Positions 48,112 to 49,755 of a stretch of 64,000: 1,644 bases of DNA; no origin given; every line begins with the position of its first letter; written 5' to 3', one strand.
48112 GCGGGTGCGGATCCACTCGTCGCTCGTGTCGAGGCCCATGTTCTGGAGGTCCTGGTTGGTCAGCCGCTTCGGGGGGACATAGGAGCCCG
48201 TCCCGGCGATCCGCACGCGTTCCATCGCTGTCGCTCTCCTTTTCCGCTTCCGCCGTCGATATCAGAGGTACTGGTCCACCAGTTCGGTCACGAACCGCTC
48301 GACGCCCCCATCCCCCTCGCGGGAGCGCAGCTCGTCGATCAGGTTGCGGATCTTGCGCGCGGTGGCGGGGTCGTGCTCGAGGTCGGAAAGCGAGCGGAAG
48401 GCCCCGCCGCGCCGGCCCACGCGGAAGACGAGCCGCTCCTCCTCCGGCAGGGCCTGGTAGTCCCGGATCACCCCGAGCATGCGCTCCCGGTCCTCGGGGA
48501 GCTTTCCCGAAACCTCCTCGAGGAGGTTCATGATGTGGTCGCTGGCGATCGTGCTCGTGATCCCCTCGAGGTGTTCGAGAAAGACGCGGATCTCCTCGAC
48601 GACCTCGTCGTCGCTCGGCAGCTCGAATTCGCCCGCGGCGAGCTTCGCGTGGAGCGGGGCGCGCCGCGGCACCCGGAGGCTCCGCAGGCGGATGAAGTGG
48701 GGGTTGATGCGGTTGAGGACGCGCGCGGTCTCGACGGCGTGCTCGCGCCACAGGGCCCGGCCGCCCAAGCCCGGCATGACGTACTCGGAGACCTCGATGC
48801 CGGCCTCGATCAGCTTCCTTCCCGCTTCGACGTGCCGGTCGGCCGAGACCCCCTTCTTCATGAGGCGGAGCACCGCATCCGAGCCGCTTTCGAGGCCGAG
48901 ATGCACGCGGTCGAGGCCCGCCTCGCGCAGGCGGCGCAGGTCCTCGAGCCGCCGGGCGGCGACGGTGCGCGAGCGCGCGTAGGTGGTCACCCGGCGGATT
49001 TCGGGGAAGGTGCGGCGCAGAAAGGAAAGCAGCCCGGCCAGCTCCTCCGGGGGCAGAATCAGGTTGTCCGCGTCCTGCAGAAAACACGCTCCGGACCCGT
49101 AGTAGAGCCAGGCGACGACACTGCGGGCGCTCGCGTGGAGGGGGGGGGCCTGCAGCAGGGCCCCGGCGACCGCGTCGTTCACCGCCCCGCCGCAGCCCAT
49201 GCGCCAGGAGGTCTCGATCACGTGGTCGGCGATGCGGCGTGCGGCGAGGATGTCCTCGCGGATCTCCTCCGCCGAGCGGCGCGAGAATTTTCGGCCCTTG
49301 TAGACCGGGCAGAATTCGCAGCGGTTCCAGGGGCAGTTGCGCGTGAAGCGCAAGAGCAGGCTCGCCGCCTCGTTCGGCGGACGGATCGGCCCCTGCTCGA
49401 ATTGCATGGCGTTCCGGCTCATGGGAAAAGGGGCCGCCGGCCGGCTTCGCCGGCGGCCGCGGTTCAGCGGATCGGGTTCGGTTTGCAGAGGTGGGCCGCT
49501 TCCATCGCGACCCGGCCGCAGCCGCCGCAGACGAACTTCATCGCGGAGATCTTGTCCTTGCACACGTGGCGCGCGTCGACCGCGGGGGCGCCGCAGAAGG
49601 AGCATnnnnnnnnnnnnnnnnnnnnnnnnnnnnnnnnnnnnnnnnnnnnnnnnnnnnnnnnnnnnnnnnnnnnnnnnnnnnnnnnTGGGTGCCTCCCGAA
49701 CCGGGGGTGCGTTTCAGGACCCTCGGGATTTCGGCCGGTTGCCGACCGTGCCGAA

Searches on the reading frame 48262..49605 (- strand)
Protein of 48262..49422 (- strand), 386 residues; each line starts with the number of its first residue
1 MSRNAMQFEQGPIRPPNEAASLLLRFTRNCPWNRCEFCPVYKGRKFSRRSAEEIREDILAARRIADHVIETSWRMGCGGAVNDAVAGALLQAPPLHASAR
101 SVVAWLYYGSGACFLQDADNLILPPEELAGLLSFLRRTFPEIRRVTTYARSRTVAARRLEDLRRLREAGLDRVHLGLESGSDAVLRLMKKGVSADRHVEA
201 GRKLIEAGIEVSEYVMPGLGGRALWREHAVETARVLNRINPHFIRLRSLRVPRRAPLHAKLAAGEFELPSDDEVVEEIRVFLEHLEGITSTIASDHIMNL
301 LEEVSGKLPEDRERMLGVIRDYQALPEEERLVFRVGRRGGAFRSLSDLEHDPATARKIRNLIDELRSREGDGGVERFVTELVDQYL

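Call 3: search_protein_families(library=pfam, proteins=[window:48262-49423:-], max_evalue=0.01)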
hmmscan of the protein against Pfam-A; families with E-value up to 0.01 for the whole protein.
window:48262-49423:- (387 aa): 0 families

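Call 4: search_protein_families(library=ncbifam, proteins=[window:48262-49423:-], max_evalue=0.01)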
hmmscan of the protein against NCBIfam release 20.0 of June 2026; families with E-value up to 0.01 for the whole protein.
window:48262-49423:- (387 aa): 0 families

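Call 5: search_protein_families(library=pfam, proteins=[window:48262-49423:-, window:48262-49605:-], max_evalue=10)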
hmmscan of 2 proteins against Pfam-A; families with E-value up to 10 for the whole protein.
window:48262-49423:- (387 aa): 0 families

window:48262-49605:- (447 aa): 2 families
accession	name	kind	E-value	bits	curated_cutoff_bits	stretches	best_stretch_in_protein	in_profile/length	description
PF04055.27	Radical_SAM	-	9.3e-19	68.6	29.5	2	172-283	47-154/166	Radical SAM superfamily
PF16199.10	Radical_SAM_C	-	0.034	14.7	31.9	1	302-347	1-46/85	Radical_SAM C-terminal domain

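Call 6: search_solved_structures(query=window:48262-49423:-, max_evalue=10)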
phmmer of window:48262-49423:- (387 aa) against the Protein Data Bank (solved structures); distinct sequences matched with E-value up to 10: 0.

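Call 8: search_protein_families(library=ncbifam, proteins=[window:48262-49422:-], max_evalue=1)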
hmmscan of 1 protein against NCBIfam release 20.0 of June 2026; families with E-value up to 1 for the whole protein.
window:48262-49422:- (386 aa): 16 families
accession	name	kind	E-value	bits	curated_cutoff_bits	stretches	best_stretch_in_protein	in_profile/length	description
TIGR04479.1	bcpD_PhpK_rSAM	subfamily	3.8e-08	32.2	600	1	160-259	332-429/504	PhpK family radical SAM P-methyltransferase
TIGR01211.1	ELP3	subfamily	2.3e-07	29.7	350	1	160-281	207-329/522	tRNA uridine(34) 5-carboxymethylaminomethyl modification radical SAM/GNAT enzyme Elp3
TIGR03975.1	rSAM_ocin_1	subfamily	2.6e-07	29.6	281.85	1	155-219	348-412/606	RiPP maturation radical SAM C-methyltransferase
TIGR03471.1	HpnJ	equivalog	3.2e-07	29.6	577.6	1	158-246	286-372/472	hopanoid biosynthesis associated radical SAM protein HpnJ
TIGR01212.1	TIGR01212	equivalog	6.2e-07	28.8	180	1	150-286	117-252/302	tRNA modification radical SAM protein MnmL/YtqA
TIGR04014.1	B12_SAM_MJ_0865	equivalog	1.5e-06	27.3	360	1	165-212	264-311/434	methyl-coenzyme M reductase glutamine C-methyltransferase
TIGR04013.1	B12_SAM_MJ_1487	hypoth_equivalog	1.5e-06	27.3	251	2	171-211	267-307/382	TIGR04013 family B12-binding domain/radical SAM domain-containing protein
TIGR04072.2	rSAM_ladder_B12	equivalog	4e-06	25.7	360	1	146-219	261-331/443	lipid biosynthesis B12-binding/radical SAM protein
TIGR04367.1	HpnR_B12_rSAM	equivalog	1e-05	24.3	650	1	24-62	189-228/490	hopanoid C-3 methylase HpnR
TIGR02026.1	BchE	equivalog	0.00067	18.6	481.35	1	150-214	277-343/497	magnesium-protoporphyrin IX monomethyl ester anaerobic oxidative cyclase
TIGR00089.1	TIGR00089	subfamily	0.0017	17.2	251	1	128-204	208-283/429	MiaB/RimO family radical SAM methylthiotransferase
TIGR01574.1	miaB-methiolase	equivalog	0.0092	15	355.3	1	169-210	255-296/437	tRNA (N6-isopentenyl adenosine(37)-C2)-methylthiotransferase MiaB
TIGR01579.1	MiaB-like-C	equivalog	0.091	12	357.05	1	172-204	251-283/416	tRNA (N(6)-L-threonylcarbamoyladenosine(37)-C(2))-methylthiotransferase MtaB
NF040546.1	rSAM_CUAEP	equivalog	0.12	11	500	1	135-215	241-319/468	CUAEP/CCAEP-tail radical SAM (seleno)protein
NF010916.0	PRK14336.1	equivalog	0.2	10.4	606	1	128-212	193-276/418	tRNA (N6-isopentenyl adenosine(37)-C2)-methylthiotransferase MiaB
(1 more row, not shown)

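Call 9: search_solved_structures(query=window:48262-49422:-, max_evalue=1, show_alignments=2)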
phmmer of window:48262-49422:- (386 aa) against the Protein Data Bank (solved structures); distinct sequences matched with E-value up to 1: 9.
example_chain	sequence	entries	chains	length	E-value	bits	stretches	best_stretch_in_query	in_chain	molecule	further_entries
6iad_A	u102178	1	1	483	4.4e-07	32.8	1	161-278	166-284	Histone acetyltransferase, ELP3 family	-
6iaz_A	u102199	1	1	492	4.6e-07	32.7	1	161-278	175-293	Histone acetyltransferase, ELP3 family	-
6ia8_A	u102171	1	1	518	5.3e-07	32.5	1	161-278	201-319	Histone acetyltransferase, ELP3 family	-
5ul2_A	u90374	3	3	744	0.00072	22.2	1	155-210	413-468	OxsB protein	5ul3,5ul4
9ccb_A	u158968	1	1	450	0.0024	20.5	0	172-228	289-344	Radical SAM core domain-containing protein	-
6ia6_A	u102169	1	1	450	0.016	17.8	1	161-229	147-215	ELP3 family, ELP3 family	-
5l7l_A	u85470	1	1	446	0.016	17.8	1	161-229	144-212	ELP3 family, ELP3 family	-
5l7j_A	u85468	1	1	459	0.018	17.6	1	161-228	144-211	ELP3 family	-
9ovh_A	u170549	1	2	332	0.25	13.8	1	306-344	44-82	2-oxoglutarate-dependent ethylene/succinate-forming enzyme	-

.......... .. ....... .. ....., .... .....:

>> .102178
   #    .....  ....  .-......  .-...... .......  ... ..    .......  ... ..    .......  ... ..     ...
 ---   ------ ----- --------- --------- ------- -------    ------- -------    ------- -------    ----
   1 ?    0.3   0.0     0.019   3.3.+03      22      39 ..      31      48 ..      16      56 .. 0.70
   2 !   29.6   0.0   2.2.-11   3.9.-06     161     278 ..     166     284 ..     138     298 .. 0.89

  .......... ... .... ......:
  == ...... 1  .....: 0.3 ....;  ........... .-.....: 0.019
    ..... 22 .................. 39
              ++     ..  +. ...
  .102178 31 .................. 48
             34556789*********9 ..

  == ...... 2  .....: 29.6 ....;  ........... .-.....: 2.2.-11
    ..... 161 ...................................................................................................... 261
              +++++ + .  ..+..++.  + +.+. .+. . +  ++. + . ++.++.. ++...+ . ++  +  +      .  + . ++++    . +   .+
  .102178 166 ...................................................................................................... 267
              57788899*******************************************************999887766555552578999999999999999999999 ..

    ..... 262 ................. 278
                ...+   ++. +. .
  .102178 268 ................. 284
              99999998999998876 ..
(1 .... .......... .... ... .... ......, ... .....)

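Call 10: search_protein_families(library=pfam, proteins=[window:48262-49422:-], max_evalue=1)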
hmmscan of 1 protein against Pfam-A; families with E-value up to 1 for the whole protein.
window:48262-49422:- (386 aa): 2 families
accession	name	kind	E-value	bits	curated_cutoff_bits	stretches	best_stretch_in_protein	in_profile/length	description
PF04055.27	Radical_SAM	-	4.7e-19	69.6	29.5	2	111-222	47-154/166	Radical SAM superfamily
PF16199.10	Radical_SAM_C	-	0.027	15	31.9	1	241-286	1-46/85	Radical_SAM C-terminal domain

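Call 11: find_homologous_proteins(query=window:48262-49422:-)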
Query window:48262-49422:- (386 aa): 7973 proteins with E <= 0.001 among 8000 candidates; the best 120 are listed.
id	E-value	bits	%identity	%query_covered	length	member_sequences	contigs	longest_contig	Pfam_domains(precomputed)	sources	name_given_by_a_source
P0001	3.8e-249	844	100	99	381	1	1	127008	PF04055.28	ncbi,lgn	ncbi:MAG: radical SAM protein [Desulfobacterales bacterium]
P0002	2.9e-235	799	94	99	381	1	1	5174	PF04055.28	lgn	-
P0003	1.6e-222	757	90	99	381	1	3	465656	PF04055.28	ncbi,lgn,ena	-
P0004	8.9e-221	751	90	99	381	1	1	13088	PF04055.28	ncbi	-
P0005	6.4e-215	732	85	100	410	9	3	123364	PF04055.28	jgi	-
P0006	4.3e-214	729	86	100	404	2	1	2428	PF04055.28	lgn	-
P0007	3.9e-186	637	71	100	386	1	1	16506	PF04055.28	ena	-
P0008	3.7e-182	624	71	100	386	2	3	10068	PF04055.28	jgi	jgi:histone acetyltransferase (RNA polymerase elongator complex component)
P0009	3.8e-181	620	69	100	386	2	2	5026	PF04055.28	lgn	-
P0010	9.1e-181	619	70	100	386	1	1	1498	PF04055.28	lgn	-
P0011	1.8e-180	618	69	100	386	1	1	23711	PF04055.28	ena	-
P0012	9.3e-180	616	71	100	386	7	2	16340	PF04055.28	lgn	-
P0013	2.7e-179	614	69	100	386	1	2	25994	PF04055.28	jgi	jgi:histone acetyltransferase (RNA polymerase elongator complex component)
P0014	4.9e-179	614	68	100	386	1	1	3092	PF04055.28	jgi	jgi:hypothetical protein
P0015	5.8e-179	613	68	100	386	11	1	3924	PF04055.28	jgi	-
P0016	7.6e-179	613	70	100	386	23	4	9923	PF04055.28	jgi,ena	-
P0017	1.1e-178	612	68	100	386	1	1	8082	PF04055.28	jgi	-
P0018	1.7e-178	612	68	100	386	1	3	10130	PF04055.28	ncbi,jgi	jgi:hypothetical protein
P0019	2.8e-178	611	68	100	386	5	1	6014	PF04055.28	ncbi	-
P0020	5.9e-178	610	69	100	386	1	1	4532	PF04055.28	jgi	jgi:biotin synthase-like enzyme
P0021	6.0e-178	610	69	100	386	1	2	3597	PF04055.28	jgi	jgi:biotin synthase-like enzyme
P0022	6.6e-178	610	69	100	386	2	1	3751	PF04055.28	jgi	jgi:hypothetical protein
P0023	1.0e-177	609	69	100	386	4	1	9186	PF04055.28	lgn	-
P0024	1.2e-177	609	69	100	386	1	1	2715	PF04055.28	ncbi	-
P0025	1.2e-177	609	71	100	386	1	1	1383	PF04055.28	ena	-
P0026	1.3e-177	609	70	99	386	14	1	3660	PF04055.28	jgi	-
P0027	1.4e-177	609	69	100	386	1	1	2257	PF04055.28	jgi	jgi:biotin synthase-like enzyme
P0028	1.4e-177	609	70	100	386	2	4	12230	PF04055.28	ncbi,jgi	jgi:hypothetical protein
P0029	1.6e-177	609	69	100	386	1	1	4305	PF04055.28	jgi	jgi:biotin synthase-like enzyme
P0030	2.0e-177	608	68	100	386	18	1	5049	PF04055.28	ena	-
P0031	2.1e-177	608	70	100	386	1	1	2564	PF04055.28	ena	-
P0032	2.2e-177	608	67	100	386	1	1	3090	PF04055.28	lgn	-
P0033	2.4e-177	608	68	100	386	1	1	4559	PF04055.28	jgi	-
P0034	2.5e-177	608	70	100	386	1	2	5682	PF04055.28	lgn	-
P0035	2.7e-177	608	69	100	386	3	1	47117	PF04055.28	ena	-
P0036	4.5e-177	607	67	100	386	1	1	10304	PF04055.28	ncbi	-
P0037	4.8e-177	607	70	100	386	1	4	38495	PF04055.28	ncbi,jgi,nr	ncbi:MAG: radical SAM protein [Desulfobacterales bacterium]|jgi:hypothetical protein|nr:radical SAM 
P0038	5.0e-177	607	68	100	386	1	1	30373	PF04055.28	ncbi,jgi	jgi:biotin synthase-like enzyme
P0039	7.2e-177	606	68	100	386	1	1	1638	PF04055.28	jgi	jgi:radical SAM superfamily enzyme YgiQ (UPF0313 family)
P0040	8.7e-177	606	69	100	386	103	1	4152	PF04055.28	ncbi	-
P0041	1.3e-176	606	69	100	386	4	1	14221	PF04055.28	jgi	jgi:hypothetical protein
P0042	2.1e-176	605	68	100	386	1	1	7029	PF04055.28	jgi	jgi:radical SAM superfamily enzyme YgiQ (UPF0313 family)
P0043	2.5e-176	605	68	100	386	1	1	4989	PF04055.28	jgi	jgi:radical SAM superfamily enzyme YgiQ (UPF0313 family)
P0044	2.6e-176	605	68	100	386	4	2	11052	PF04055.28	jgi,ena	jgi:hypothetical protein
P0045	2.9e-176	604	70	100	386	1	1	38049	PF04055.28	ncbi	ncbi:MAG: radical SAM protein [Desulfobacterales bacterium]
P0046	3.6e-176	604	69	100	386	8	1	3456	PF04055.28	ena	-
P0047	3.7e-176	604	69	100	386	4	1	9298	PF04055.28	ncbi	-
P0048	3.8e-176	604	67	100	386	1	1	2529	PF04055.28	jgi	jgi:biotin synthase-like enzyme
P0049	4.1e-176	604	68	100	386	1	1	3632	PF04055.28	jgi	-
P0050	4.2e-176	604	69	100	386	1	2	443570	PF04055.28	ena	-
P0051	4.2e-176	604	68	100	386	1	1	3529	PF04055.28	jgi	jgi:hypothetical protein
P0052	4.8e-176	604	69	100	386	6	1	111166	PF04055.28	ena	-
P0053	5.4e-176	604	68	100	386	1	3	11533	PF04055.28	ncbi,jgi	jgi:hypothetical protein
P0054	8.0e-176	603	69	100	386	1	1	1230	PF04055.28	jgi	jgi:hypothetical protein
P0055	1.3e-175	602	68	100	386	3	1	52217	PF04055.28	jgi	-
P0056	1.6e-175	602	68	100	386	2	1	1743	PF04055.28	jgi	jgi:histone acetyltransferase (RNA polymerase elongator complex component)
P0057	2.0e-175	602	67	100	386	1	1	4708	PF04055.28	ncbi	-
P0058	2.5e-175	601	68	100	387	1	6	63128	PF04055.28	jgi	jgi:hypothetical protein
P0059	3.7e-175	601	69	100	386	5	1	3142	PF04055.28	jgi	jgi:hypothetical protein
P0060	4.3e-175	601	70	100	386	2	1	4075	PF04055.28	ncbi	-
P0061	4.3e-175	601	69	100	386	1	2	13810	PF04055.28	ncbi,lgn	-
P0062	4.9e-175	600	69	100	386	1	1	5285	PF04055.28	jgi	jgi:hypothetical protein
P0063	5.4e-175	600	68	100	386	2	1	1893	PF04055.28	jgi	jgi:radical SAM superfamily enzyme YgiQ (UPF0313 family)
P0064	6.4e-175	600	68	100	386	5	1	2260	PF04055.28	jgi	jgi:hypothetical protein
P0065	7.9e-175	600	67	100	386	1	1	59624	PF04055.28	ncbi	-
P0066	9.0e-175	599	67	100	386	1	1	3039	PF04055.28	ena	-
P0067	1.2e-174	599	69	100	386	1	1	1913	PF04055.28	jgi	jgi:Radical SAM superfamily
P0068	1.3e-174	599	69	100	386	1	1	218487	PF04055.28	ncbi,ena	-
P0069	1.3e-174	599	68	100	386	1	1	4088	PF04055.28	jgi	jgi:hypothetical protein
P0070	1.5e-174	599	68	100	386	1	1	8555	PF04055.28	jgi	-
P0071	2.1e-174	598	67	100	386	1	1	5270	PF04055.28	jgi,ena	-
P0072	2.9e-174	598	68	100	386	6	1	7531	PF04055.28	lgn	-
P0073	3.1e-174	598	67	100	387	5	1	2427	PF04055.28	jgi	jgi:hypothetical protein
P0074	3.2e-174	598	68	100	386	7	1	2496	PF04055.28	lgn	-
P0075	3.8e-174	597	67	100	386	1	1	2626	PF04055.28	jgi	-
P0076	5.6e-174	597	69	100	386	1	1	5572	PF04055.28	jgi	-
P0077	5.7e-174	597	68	100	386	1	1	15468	PF04055.28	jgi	jgi:radical SAM superfamily enzyme YgiQ (UPF0313 family)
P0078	6.2e-174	597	68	100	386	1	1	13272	PF04055.28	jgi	jgi:radical SAM superfamily enzyme YgiQ (UPF0313 family)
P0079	7.4e-174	596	67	100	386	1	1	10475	PF04055.28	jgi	jgi:histone acetyltransferase (RNA polymerase elongator complex component)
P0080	7.8e-174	596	67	100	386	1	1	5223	PF04055.28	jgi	jgi:histone acetyltransferase (RNA polymerase elongator complex component)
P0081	8.1e-174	596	69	100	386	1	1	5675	PF04055.28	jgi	-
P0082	8.4e-174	596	68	100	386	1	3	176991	PF04055.28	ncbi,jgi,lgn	jgi:radical SAM superfamily enzyme YgiQ (UPF0313 family)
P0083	8.5e-174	596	67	100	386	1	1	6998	PF04055.28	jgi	jgi:radical SAM superfamily enzyme YgiQ (UPF0313 family)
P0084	9.5e-174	596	67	100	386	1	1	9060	PF04055.28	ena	-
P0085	1.2e-173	596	68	100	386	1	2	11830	PF04055.28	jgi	jgi:hypothetical protein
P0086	1.6e-173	595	66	100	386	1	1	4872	PF04055.28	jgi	jgi:biotin synthase-like enzyme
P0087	1.7e-173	595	68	100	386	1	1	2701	PF04055.28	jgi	jgi:2-iminoacetate synthase ThiH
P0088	1.8e-173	595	67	100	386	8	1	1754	PF04055.28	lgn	-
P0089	1.9e-173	595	69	100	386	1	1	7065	PF04055.28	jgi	jgi:hypothetical protein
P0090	1.9e-173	595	67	100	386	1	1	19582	PF04055.28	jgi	jgi:histone acetyltransferase (RNA polymerase elongator complex component)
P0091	2.8e-173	595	67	100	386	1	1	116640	PF04055.28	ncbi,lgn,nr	ncbi:MAG: radical SAM protein [Deltaproteobacteria bacterium]|nr:radical SAM protein [Deltaproteobac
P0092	4.1e-173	594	68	100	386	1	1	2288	PF04055.28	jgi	jgi:hypothetical protein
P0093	4.2e-173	594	67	100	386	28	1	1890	PF04055.28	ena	-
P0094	4.5e-173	594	70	100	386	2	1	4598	PF04055.28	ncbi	-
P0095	6.5e-173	593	67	100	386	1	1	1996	PF04055.28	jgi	jgi:histone acetyltransferase (RNA polymerase elongator complex component)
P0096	2.2e-172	592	67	100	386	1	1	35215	PF04055.28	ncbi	ncbi:MAG: radical SAM protein [Hyphomicrobiales bacterium]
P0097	2.6e-172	591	68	100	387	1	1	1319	PF04055.28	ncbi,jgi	jgi:hypothetical protein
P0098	3.1e-172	591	67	100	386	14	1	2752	PF04055.28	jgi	jgi:biotin synthase-like enzyme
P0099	3.3e-172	591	67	100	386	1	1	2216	PF04055.28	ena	-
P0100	3.6e-172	591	67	100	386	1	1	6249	PF04055.28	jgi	jgi:radical SAM superfamily enzyme YgiQ (UPF0313 family)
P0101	4.9e-172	590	66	100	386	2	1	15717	PF04055.28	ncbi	-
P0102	7.2e-172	590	66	100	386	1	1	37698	PF04055.28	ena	-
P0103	9.4e-172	590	68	100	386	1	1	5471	PF04055.28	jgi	jgi:hypothetical protein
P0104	1.1e-171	589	69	100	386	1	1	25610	PF04055.28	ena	-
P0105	1.1e-171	589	67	100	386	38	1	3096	PF04055.28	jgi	-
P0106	1.5e-171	589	68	100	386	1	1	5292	PF04055.28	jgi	-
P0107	1.5e-171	589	68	100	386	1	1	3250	PF04055.28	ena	-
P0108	1.7e-171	589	66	100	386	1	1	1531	PF04055.28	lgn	-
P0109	1.8e-171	589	68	100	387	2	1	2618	PF04055.28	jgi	-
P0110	2.2e-171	588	67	100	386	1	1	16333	PF04055.28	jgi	jgi:hypothetical protein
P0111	3.0e-171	588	68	98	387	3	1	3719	PF04055.28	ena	-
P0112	3.5e-171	588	66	100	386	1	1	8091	PF04055.28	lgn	-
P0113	4.0e-171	587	67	100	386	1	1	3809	PF04055.28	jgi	jgi:hypothetical protein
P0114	7.3e-171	587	67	100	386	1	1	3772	PF04055.28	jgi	jgi:hypothetical protein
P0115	7.5e-171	587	66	100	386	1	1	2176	PF04055.28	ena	-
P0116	7.8e-171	587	68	100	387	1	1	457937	PF04055.28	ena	-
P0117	1.1e-170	586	66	100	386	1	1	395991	PF04055.28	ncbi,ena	-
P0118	1.1e-170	586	67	100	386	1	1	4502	PF04055.28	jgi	jgi:biotin synthase-like enzyme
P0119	1.3e-170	586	66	100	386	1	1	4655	PF04055.28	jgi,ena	-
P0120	1.5e-170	586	67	100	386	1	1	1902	PF04055.28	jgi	jgi:hypothetical protein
